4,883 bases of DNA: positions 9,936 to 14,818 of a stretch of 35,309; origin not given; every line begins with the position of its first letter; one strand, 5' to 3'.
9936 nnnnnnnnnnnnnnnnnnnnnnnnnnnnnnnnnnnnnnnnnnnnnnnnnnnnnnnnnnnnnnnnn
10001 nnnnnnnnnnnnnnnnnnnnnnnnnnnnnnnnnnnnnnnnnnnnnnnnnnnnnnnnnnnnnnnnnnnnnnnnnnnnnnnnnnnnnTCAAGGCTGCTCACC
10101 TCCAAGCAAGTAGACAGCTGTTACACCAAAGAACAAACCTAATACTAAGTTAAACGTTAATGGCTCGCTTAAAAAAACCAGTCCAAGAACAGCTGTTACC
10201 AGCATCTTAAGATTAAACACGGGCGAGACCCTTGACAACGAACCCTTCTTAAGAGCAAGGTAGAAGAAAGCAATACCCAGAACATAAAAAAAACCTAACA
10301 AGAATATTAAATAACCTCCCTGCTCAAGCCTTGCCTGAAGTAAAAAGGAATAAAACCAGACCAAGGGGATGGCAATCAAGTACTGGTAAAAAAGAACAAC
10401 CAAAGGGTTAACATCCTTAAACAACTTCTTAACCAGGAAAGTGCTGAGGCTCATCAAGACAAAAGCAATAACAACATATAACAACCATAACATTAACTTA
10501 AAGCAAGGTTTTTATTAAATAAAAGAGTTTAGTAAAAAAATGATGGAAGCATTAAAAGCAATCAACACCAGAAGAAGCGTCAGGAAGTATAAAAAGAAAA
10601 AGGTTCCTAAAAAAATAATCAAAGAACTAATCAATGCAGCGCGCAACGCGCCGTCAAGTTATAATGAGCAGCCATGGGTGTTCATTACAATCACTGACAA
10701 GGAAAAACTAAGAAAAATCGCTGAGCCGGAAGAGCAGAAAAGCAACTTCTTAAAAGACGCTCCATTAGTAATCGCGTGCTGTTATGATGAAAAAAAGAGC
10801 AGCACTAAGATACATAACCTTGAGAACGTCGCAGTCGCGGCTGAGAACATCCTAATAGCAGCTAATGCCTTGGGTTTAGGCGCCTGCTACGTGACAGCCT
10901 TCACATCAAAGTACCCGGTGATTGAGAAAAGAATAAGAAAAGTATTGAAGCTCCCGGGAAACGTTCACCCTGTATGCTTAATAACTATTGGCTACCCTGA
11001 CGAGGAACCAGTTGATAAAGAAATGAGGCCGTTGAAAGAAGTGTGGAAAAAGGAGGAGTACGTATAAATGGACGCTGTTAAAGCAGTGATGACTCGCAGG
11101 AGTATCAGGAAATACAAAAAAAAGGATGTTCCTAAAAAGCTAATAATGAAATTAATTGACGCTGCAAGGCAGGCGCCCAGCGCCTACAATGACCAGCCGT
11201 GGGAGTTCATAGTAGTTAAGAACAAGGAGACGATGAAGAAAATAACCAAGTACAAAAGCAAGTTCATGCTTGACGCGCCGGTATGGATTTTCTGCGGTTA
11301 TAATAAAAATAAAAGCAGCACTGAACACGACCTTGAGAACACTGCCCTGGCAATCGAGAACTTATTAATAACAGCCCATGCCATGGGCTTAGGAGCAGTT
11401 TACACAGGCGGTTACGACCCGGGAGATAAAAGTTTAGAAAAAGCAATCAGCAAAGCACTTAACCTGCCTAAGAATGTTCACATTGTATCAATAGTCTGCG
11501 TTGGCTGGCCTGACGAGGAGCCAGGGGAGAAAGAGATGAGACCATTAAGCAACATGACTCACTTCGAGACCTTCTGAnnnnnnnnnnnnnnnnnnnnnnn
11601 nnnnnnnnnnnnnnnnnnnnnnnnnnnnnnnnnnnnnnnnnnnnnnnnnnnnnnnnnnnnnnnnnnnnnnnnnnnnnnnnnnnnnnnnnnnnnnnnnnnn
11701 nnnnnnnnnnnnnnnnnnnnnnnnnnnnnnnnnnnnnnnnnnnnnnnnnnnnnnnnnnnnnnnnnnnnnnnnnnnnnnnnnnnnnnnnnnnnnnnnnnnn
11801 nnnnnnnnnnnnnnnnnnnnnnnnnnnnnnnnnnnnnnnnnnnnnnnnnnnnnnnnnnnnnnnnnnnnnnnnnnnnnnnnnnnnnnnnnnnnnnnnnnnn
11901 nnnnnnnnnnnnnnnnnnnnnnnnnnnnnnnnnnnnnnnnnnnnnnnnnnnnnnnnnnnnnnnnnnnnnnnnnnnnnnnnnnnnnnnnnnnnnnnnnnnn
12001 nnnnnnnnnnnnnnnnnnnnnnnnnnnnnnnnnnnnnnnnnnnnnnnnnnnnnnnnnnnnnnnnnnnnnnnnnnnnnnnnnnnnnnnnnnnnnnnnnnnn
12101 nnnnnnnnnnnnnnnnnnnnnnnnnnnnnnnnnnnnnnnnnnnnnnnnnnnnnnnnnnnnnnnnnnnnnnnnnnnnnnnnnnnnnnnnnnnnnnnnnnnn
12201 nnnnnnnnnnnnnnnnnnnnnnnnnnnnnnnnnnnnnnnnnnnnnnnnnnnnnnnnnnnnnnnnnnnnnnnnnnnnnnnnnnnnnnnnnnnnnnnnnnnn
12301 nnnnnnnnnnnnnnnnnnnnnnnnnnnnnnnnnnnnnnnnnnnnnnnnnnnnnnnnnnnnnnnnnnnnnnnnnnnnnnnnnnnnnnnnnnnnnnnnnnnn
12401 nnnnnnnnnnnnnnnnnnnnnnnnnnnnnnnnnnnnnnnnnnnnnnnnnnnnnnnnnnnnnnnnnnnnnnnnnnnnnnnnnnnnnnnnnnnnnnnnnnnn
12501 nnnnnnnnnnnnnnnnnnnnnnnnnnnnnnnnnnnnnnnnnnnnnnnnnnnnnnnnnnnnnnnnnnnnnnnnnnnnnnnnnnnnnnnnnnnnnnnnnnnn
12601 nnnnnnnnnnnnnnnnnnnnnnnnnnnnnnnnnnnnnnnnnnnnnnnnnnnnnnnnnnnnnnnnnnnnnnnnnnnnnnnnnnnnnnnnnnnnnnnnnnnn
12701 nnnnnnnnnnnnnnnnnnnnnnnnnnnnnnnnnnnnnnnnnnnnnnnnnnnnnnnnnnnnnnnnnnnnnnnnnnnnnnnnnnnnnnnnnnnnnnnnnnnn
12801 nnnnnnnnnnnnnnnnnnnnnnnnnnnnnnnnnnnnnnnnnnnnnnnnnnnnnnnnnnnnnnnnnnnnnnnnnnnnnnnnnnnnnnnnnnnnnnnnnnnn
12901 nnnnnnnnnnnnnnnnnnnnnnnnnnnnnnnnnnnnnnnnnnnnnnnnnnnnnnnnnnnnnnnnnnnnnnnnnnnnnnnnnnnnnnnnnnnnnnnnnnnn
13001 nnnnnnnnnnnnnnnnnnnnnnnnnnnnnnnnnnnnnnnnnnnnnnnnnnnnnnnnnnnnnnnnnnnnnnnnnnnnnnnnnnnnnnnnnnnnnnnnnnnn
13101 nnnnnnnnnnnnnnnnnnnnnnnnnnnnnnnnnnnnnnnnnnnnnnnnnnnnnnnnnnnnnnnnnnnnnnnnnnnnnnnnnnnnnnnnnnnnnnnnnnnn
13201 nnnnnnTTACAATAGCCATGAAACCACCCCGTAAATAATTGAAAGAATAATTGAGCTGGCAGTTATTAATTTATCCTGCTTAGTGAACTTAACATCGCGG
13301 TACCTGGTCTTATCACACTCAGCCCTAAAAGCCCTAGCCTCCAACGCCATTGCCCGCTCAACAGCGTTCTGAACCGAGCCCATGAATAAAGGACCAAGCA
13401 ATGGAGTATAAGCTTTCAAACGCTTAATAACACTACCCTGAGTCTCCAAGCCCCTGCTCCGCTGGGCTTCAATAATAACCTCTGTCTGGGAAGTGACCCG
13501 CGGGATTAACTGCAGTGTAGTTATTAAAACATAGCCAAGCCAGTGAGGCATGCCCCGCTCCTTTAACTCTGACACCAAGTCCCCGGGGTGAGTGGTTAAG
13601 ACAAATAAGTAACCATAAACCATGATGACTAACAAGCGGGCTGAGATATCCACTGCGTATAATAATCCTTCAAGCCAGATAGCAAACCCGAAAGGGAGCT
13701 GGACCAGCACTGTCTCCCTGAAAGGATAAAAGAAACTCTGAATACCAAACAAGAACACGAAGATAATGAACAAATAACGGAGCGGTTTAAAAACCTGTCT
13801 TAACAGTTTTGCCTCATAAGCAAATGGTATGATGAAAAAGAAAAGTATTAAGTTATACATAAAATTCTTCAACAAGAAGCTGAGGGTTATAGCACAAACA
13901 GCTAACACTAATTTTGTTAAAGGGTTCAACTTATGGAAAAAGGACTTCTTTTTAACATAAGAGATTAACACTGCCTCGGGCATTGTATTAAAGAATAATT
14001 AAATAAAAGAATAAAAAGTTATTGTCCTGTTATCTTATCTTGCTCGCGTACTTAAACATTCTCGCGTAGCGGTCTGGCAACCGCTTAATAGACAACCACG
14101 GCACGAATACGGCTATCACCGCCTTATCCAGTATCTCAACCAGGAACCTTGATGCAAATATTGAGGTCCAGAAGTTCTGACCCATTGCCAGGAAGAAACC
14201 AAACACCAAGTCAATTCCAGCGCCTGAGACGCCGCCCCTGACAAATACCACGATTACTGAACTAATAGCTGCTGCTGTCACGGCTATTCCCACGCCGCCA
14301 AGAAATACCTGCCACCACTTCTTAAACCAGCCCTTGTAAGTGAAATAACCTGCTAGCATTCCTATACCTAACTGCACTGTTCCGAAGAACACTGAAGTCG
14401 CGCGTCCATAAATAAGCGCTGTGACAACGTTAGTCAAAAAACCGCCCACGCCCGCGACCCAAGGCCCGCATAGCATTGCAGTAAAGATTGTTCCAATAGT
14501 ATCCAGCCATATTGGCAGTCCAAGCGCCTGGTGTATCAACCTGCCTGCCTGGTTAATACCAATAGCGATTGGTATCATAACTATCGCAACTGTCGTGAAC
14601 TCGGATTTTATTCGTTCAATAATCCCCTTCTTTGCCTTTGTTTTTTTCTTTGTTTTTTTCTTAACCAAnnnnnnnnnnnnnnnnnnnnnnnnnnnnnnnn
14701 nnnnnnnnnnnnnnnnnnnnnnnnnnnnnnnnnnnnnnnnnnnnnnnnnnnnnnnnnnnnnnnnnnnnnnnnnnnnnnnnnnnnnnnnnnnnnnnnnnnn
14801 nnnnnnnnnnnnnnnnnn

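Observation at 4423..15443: Two diverged nucleoside-phosphorylase plus ECF-transporter cassettes: candidate dedicated nucleoside uptake and salvage system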

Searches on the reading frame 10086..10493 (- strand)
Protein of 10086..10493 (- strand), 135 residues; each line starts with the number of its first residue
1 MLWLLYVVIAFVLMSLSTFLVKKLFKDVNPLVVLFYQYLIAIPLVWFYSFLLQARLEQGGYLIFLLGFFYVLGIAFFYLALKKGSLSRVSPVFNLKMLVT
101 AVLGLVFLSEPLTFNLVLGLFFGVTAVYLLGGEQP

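Call 9: search_protein_families(library=pfam, proteins=[window:10086-10493:-], max_evalue=0.001)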
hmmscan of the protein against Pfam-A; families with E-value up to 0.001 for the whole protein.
window:10086-10493:- (135 aa): 1 family
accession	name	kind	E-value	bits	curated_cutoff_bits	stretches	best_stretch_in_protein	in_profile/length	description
PF00892.27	EamA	-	6.8e-18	65.7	28.2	1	2-130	2-133/135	EamA-like transporter family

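Call 46: search_protein_families(library=ncbifam, proteins=[window:10086-10493:-], max_evalue=0.001)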
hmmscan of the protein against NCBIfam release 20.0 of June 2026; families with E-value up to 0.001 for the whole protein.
window:10086-10493:- (135 aa): 0 families

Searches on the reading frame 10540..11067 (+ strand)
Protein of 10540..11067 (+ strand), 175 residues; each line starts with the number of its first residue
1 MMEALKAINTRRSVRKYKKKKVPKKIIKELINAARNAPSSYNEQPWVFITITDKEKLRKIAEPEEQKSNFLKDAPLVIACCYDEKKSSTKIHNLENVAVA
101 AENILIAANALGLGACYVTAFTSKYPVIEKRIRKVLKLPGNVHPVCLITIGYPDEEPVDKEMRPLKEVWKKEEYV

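Call 9: search_protein_families(library=pfam, proteins=[window:10540-11067:+], max_evalue=0.001)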
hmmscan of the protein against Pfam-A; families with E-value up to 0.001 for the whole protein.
window:10540-11067:+ (175 aa): 2 families
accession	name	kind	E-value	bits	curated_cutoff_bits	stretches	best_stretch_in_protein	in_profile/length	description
PF00881.29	Nitroreductase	-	1.2e-29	104.1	23.5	2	8-62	1-55/167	Nitroreductase family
PF14512.11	TM1586_NiRdase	-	6.6e-18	65.6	27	2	70-172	62-152/215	Putative TM nitroreductase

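Call 46: search_protein_families(library=ncbifam, proteins=[window:10540-11067:+], max_evalue=0.001)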
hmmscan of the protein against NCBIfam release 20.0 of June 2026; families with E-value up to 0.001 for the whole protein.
window:10540-11067:+ (175 aa): 10 families
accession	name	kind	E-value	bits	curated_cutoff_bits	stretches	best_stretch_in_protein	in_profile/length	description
NF008033.1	PRK10765.1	equivalog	1.7e-19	70.3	223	1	2-174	2-181/240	oxygen-insensitive NADPH nitroreductase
TIGR02476.1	BluB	equivalog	5.2e-19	68.4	150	2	5-64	10-69/205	5,6-dimethylbenzimidazole synthase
NF009810.0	PRK13294.1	equivalog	3.4e-15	55.9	304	2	6-60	256-310/449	coenzyme F420-0:L-glutamate ligase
TIGR03553.1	F420_FbiB_CTERM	equivalog_domain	6.3e-15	55.4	249.55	2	82-165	106-187/194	F420 biosynthesis protein FbiB, C-terminal domain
NF003768.0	PRK05365.1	equivalog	1.3e-10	41.2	152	1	9-85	19-96/200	malonic semialdehyde reductase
NF008275.0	PRK11053.1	equivalog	3.7e-10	39.7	227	1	2-82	1-86/217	oxygen-insensitive NAD(P)H nitroreductase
NF047509.1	Rv3131_FMN_oxido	subfamily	1.3e-08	34.7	199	0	30-53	2-25/319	Acg family FMN-binding oxidoreductase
NF005901.0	PRK07877.1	equivalog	5.6e-05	21.6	476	1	11-58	361-406/722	Rv1355c family protein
NF011424.0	PRK14851.1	subfamily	0.00015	19.9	1170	1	12-81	313-381/679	hypothetical protein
NF008088.0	PRK10828.1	equivalog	0.0003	20.4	183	0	2-58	1-57/183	NAD(P)H nitroreductase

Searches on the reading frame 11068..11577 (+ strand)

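Call 9: search_protein_families(library=pfam, proteins=[window:11068-11577:+], max_evalue=0.001)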
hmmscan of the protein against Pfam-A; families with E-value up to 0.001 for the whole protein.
window:11068-11577:+ (169 aa): 2 families
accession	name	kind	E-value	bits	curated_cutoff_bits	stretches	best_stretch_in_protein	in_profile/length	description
PF00881.29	Nitroreductase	-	1.3e-32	113.7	23.5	2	8-61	2-55/167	Nitroreductase family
PF14512.11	TM1586_NiRdase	-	3.6e-13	50.1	27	1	26-58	160-193/215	Putative TM nitroreductase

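Call 46: search_protein_families(library=ncbifam, proteins=[window:11068-11577:+], max_evalue=0.001)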
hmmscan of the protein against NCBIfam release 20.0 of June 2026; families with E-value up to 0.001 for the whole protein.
window:11068-11577:+ (169 aa): 10 families
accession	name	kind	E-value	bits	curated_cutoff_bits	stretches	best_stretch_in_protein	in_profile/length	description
TIGR02476.1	BluB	equivalog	3.8e-21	75.4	150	2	4-62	10-68/205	5,6-dimethylbenzimidazole synthase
NF008033.1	PRK10765.1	equivalog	7.2e-20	71.4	223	1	3-166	4-178/240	oxygen-insensitive NADPH nitroreductase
NF009810.0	PRK13294.1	equivalog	2.6e-12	46.3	304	1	5-60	256-311/449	coenzyme F420-0:L-glutamate ligase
NF003768.0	PRK05365.1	equivalog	1.4e-10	41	152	1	9-65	20-76/200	malonic semialdehyde reductase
TIGR03553.1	F420_FbiB_CTERM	equivalog_domain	2.9e-10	40.2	249.55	1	6-60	2-57/194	F420 biosynthesis protein FbiB, C-terminal domain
NF008275.0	PRK11053.1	equivalog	7.1e-10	38.7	227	1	1-64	1-65/217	oxygen-insensitive NAD(P)H nitroreductase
NF011424.0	PRK14851.1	subfamily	1.8e-05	23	1170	1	13-112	315-400/679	hypothetical protein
NF005901.0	PRK07877.1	equivalog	3.3e-05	22.3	476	1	14-64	365-415/722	Rv1355c family protein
NF008088.0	PRK10828.1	equivalog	6.3e-05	22.6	183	1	1-58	1-57/183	NAD(P)H nitroreductase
NF047509.1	Rv3131_FMN_oxido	subfamily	0.00045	19.8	199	0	29-51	2-24/319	Acg family FMN-binding oxidoreductase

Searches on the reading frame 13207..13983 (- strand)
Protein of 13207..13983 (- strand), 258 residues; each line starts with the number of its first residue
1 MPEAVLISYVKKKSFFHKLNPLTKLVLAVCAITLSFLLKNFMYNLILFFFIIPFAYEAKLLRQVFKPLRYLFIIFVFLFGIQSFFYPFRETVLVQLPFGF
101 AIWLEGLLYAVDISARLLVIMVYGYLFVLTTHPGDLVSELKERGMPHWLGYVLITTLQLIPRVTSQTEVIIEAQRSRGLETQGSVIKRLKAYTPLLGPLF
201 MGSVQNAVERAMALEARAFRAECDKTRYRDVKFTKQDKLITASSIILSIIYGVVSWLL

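Call 3: search_protein_families(library=pfam, proteins=[window:13207-13983:-], max_evalue=0.01)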
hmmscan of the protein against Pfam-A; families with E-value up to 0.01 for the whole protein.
window:13207-13983:- (258 aa): 1 family
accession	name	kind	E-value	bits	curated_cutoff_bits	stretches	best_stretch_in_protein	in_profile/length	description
PF02361.21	CbiQ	-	9.4e-27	94.5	25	1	13-221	2-210/216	Cobalt transport protein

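Call 4: search_protein_families(library=ncbifam, proteins=[window:13207-13983:-], max_evalue=0.01)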
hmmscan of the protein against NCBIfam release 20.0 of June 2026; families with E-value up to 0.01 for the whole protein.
window:13207-13983:- (258 aa): 1 family
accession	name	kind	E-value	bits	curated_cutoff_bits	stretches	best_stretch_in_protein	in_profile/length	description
TIGR02454.1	ECF_T_CbiQ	equivalog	6.4e-20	71.8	111.8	1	19-217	1-200/200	cobalt ECF transporter T component CbiQ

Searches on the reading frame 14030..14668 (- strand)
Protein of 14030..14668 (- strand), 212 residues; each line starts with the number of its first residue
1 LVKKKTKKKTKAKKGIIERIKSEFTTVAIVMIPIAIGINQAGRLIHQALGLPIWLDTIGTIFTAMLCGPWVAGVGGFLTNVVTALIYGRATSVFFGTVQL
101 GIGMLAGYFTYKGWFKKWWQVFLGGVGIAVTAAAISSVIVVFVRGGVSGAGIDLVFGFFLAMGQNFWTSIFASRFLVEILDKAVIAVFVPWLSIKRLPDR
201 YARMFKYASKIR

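Call 3: search_protein_families(library=pfam, proteins=[window:14030-14668:-], max_evalue=0.01)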
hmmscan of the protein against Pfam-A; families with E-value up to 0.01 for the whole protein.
window:14030-14668:- (212 aa): 1 family
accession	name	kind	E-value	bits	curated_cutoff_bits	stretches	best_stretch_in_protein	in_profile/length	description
PF12822.12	ECF_trnsprt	-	1.2e-05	25.8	30.7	1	35-191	9-167/169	ECF transporter, substrate-specific component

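Call 4: search_protein_families(library=ncbifam, proteins=[window:14030-14668:-], max_evalue=0.01)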
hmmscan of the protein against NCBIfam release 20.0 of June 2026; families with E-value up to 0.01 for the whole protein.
window:14030-14668:- (212 aa): 1 family
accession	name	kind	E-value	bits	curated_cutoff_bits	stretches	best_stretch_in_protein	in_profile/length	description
NF045596.1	ECF_S_CD3073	equivalog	3.5e-30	104.9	180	1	30-201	2-172/174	CD3073 family putative ECF transporter S component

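Call 76: find_homologous_proteins(query=window:14030-14668:-, max_evalue=1e-20)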
Query window:14030-14668:- (212 aa): 48 proteins with E <= 1e-20 among 956 candidates.
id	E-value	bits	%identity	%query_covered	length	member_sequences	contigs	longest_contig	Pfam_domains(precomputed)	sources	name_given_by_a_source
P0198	3.8e-131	453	100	100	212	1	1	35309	PF12822.13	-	-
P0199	2.7e-97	343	77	95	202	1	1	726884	-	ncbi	-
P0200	5.6e-97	342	77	92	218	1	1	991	-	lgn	-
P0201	2.6e-96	339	74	97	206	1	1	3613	-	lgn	-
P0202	2.6e-95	336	79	92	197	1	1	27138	-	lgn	-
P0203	7.4e-95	335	77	93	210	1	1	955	PF12822.13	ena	-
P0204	1.2e-94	334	77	93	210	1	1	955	PF12822.13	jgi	-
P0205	3.7e-93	329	72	92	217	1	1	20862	-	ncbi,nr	ncbi:MAG: ECF transporter S component [Candidatus Nanoarchaeia archaeon]|nr:ECF transporter S compon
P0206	2.3e-87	310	67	95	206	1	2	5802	-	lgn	-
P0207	2.4e-86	307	69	94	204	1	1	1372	-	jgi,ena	-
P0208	2.6e-86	307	71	93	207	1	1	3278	PF12822.13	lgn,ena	-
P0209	2.9e-86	307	71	93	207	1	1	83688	PF12822.13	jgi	-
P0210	1.6e-84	301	67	100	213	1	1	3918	PF12822.13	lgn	-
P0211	5.3e-84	299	68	96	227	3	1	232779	PF12822.13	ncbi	ncbi:MAG: ECF transporter S component [Candidatus Nanoarchaeia archaeon]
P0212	1.3e-83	298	71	92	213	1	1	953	-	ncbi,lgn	-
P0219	3.0e-74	267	63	95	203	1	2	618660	-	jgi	jgi:energy-coupling factor transport system substrate-specific component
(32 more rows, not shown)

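Call 77: find_encoding_contigs(protein=P0199, flank=9000, max_places=1)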
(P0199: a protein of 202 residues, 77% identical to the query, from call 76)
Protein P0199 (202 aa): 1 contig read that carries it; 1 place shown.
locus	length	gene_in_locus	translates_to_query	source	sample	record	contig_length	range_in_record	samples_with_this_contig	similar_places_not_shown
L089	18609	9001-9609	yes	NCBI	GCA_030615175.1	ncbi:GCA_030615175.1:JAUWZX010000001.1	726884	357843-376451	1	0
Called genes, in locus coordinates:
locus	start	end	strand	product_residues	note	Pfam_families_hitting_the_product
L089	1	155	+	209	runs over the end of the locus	PF00702:Hydrolase, PF13419:HAD_2, PF13242:Hydrolase_like (weak)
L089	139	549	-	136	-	-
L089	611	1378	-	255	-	PF09335:VTT_dom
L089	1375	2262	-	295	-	PF01916:DS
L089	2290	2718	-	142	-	-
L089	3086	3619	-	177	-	PF00025:Arf, PF00071:Ras, PF04670:Gtr1_RagA (weak), PF08477:Roc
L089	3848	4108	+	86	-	-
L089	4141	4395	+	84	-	-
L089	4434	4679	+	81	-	-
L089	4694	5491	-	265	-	-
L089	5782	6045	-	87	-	PF05239:PRC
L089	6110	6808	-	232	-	PF02163:Peptidase_M50 (faint)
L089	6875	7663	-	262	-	PF04307:YdjM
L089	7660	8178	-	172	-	PF02163:Peptidase_M50 (faint)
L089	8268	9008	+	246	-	PF01048:PNP_UDP_1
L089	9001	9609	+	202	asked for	-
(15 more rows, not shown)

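Call 78: find_encoding_contigs(protein=P0219, flank=7000, max_places=1)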
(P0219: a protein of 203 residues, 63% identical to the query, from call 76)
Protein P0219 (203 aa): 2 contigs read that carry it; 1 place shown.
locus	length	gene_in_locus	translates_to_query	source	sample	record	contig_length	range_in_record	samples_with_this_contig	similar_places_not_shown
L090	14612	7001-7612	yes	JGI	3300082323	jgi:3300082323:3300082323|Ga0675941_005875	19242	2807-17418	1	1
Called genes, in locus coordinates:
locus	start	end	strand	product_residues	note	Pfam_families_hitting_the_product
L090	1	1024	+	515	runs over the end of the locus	-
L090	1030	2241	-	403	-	PF01409:tRNA-synt_2d, PF13393:tRNA-synt_His, PF00587:tRNA-synt_2b, PF03129:HGTP_anticodon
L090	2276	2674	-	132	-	PF06271:RDD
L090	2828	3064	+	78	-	-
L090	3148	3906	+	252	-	PF02535:Zip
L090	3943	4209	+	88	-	-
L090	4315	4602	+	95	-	PF21473:OB_Ssb-like, PF01336:tRNA_anti-codon (weak)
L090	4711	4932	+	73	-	-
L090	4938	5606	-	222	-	PF00730:HhH-GPD, PF00633:HHH (weak)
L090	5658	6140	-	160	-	-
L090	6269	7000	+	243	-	PF01048:PNP_UDP_1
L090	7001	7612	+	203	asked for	-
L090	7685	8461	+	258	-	PF02361:CbiQ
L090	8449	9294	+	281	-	PF00005:ABC_tran, PF02463:SMC_N (weak), PF13304:AAA_21 (weak)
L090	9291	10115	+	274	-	PF02463:SMC_N (weak), PF00005:ABC_tran, PF13304:AAA_21 (faint)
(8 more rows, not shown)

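Call 79: find_encoding_contigs(protein=P0211, flank=7000, max_places=1)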
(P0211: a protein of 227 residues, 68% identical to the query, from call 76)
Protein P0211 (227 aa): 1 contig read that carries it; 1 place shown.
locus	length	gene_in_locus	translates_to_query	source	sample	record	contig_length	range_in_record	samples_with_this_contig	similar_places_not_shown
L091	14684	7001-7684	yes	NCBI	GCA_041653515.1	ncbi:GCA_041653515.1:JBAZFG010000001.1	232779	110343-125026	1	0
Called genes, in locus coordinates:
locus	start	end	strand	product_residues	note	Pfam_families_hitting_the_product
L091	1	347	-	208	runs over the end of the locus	PF01966:HD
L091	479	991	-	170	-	PF03692:CxxCxxCC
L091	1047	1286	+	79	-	-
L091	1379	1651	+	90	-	-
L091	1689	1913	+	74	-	-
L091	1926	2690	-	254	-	-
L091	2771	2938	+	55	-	-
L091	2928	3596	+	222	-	PF12146:Hydrolase_4 (faint), PF00561:Abhydrolase_1 (faint), PF05728:UPF0227 (weak), PF12697:Abhydrolase_6 (faint), PF20408:Abhydrolase_11 (faint), PF00326:Peptidase_S9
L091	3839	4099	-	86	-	PF05239:PRC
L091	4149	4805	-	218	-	PF02163:Peptidase_M50 (faint)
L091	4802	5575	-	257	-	PF04307:YdjM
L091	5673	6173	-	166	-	PF02163:Peptidase_M50 (faint)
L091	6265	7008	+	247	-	PF01048:PNP_UDP_1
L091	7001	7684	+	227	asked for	PF12822:ECF_trnsprt (faint)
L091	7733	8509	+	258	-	PF02361:CbiQ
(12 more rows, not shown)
